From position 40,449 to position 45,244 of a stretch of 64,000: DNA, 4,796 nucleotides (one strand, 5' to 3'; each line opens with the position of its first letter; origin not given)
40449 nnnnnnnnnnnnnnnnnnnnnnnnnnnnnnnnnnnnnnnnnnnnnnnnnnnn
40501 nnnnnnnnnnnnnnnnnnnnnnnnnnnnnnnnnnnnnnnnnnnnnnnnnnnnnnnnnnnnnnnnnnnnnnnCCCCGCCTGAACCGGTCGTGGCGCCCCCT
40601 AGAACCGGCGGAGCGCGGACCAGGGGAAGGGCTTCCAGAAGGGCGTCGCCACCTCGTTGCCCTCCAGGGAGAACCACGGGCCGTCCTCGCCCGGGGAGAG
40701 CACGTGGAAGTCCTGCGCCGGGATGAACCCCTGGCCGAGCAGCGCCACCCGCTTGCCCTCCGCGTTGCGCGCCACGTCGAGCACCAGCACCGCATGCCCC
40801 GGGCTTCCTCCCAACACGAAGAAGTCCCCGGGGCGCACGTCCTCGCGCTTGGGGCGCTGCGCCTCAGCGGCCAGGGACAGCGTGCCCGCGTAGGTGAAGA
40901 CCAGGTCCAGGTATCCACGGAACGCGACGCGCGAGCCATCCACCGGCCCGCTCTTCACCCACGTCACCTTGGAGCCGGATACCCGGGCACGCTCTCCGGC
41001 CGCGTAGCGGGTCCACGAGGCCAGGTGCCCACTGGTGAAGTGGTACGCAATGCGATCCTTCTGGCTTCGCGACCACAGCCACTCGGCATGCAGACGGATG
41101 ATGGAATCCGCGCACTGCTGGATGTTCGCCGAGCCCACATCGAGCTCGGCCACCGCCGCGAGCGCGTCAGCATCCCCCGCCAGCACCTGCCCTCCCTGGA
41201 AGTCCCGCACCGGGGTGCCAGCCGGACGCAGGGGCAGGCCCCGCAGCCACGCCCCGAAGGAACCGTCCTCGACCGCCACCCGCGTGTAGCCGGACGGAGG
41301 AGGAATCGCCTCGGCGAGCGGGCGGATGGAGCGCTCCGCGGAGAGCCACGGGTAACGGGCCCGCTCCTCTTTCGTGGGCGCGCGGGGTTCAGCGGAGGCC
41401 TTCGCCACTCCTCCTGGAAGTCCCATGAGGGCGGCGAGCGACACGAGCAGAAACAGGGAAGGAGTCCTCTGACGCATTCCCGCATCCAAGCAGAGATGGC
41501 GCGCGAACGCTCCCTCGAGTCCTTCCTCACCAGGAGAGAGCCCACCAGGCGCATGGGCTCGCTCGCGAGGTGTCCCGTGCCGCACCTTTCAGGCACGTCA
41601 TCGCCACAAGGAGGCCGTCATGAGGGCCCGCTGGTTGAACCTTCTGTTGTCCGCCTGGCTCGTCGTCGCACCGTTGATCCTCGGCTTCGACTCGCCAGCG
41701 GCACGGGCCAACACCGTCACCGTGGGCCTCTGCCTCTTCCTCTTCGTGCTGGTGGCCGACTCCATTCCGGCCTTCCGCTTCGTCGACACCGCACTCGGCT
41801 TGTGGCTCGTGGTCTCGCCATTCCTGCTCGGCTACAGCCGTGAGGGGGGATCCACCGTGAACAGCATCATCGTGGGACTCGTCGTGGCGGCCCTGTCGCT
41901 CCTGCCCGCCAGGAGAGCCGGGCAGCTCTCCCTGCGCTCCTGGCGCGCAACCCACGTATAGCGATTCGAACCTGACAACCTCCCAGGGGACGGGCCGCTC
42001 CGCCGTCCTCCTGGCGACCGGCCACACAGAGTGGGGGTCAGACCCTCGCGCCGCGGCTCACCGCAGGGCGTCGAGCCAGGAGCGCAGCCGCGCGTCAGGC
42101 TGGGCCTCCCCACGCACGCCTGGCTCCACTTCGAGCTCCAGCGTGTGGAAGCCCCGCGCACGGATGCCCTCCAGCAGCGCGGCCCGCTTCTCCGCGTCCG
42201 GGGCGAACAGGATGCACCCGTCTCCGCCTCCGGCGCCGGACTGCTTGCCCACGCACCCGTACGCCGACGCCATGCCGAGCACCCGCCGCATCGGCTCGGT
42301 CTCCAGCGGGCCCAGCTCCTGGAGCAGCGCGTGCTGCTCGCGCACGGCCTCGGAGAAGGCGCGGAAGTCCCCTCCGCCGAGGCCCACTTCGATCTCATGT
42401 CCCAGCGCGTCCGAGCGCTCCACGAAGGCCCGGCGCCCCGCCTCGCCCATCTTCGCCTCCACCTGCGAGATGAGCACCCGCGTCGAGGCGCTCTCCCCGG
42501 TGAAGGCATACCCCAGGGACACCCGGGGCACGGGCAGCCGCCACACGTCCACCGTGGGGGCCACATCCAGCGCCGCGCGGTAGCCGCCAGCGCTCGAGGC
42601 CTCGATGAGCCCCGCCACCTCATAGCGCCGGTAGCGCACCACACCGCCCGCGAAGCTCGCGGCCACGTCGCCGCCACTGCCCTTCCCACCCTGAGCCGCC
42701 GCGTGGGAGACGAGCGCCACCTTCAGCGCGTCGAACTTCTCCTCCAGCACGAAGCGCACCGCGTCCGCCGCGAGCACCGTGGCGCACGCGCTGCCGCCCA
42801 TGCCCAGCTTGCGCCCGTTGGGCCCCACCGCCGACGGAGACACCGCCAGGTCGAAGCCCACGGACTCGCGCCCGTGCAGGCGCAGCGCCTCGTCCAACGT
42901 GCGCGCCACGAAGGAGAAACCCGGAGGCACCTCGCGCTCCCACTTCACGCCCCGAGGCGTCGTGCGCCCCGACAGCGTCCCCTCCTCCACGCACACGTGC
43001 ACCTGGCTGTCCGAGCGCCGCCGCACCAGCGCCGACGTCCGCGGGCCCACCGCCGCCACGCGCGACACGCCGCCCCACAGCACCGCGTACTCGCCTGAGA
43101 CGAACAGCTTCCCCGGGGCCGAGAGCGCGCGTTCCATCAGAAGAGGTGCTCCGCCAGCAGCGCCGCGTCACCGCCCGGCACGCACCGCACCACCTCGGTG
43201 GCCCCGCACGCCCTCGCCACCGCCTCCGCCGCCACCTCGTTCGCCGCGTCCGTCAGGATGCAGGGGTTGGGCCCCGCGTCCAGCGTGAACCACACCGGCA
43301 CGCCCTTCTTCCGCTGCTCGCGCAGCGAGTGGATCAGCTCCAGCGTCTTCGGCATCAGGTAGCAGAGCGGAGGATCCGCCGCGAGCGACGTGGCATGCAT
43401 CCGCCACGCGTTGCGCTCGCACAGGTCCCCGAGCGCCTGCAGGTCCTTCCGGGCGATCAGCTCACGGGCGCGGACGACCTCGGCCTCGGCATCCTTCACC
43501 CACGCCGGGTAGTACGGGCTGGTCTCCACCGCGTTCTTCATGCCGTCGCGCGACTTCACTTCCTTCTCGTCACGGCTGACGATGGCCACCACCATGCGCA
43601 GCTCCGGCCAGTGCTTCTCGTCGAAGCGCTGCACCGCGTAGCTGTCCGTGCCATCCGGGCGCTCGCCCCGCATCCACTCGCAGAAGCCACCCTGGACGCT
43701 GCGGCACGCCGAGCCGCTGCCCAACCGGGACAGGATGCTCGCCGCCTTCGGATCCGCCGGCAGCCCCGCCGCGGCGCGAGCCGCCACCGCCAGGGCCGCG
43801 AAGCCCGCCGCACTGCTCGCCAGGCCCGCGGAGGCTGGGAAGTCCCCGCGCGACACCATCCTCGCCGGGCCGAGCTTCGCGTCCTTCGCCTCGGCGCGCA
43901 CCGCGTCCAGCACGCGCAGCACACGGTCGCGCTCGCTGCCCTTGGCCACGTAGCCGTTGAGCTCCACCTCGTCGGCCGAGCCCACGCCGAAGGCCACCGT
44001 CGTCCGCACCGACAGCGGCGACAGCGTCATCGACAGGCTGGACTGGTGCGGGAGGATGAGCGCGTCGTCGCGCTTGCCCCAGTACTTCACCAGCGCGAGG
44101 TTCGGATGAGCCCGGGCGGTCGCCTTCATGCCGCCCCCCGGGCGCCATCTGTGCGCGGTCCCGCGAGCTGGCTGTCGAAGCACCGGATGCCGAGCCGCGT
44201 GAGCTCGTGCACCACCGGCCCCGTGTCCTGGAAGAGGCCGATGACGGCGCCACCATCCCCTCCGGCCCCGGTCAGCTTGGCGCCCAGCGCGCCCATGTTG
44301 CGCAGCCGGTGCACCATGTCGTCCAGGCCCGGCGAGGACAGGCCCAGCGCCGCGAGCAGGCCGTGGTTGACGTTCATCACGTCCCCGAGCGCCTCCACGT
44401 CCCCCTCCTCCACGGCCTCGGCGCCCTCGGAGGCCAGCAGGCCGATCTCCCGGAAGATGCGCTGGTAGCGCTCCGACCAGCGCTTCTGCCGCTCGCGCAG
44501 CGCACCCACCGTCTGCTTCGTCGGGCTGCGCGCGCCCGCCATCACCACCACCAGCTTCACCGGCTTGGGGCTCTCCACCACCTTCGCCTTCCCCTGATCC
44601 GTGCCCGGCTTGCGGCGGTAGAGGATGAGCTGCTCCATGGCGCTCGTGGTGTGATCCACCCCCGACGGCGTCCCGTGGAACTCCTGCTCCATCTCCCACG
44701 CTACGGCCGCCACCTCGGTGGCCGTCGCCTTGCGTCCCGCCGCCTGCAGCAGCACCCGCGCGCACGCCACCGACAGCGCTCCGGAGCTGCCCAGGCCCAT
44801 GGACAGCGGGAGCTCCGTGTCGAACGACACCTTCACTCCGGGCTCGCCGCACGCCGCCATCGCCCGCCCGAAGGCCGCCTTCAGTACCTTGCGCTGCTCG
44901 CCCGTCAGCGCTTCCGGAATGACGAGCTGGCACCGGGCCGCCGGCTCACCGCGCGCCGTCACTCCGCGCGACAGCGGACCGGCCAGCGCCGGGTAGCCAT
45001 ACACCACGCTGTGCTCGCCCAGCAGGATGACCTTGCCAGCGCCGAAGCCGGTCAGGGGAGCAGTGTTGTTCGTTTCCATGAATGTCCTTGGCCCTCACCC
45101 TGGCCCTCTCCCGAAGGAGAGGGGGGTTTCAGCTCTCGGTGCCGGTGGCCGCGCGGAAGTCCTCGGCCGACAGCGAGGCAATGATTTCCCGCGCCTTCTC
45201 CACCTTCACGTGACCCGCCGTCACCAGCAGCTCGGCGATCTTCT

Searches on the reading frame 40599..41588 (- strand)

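Call 19: search_protein_families(library=pfam, max_evalue=0.0001, proteins=[window:40599-41588:-])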
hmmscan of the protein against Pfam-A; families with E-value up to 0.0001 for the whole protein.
window:40599-41588:- (329 aa): 1 family
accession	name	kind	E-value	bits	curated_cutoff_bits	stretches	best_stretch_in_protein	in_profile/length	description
PF16138.10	DUF4846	-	1e-78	264.6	37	1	92-328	2-239/239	Domain of unknown function (4846)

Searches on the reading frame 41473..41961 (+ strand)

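Call 95: search_protein_families(library=pfam, max_evalue=0.0001, proteins=[window:41473-41961:+])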
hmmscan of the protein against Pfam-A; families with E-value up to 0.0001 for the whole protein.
window:41473-41961:+ (162 aa): 1 family
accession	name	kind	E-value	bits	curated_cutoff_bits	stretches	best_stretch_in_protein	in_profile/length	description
PF03779.20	SPW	-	2.9e-20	73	31.5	1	53-143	3-93/93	SPW repeat domain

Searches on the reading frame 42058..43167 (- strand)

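Call 19: search_protein_families(library=pfam, max_evalue=0.0001, proteins=[window:42058-43167:-])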
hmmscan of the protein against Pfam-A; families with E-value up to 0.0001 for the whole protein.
window:42058-43167:- (369 aa): 2 families
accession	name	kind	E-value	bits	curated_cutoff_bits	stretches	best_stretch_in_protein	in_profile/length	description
PF08544.19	GHMP_kinases_C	-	2e-07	31.7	21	1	266-338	8-82/85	GHMP kinases C terminal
PF00288.32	GHMP_kinases_N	-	8.8e-05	23.1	22.3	0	119-175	28-87/87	GHMP kinases N terminal domain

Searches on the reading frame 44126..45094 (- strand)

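Call 19: search_protein_families(library=pfam, max_evalue=0.0001, proteins=[window:44126-45094:-])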
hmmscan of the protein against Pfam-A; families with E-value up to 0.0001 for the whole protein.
window:44126-45094:- (322 aa): 2 families
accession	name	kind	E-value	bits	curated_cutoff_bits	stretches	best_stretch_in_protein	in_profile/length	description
PF00288.32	GHMP_kinases_N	-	7.5e-15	55.4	22.3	1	73-153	5-85/87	GHMP kinases N terminal domain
PF08544.19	GHMP_kinases_C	-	1.2e-11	45.3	21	1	226-293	3-71/85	GHMP kinases C terminal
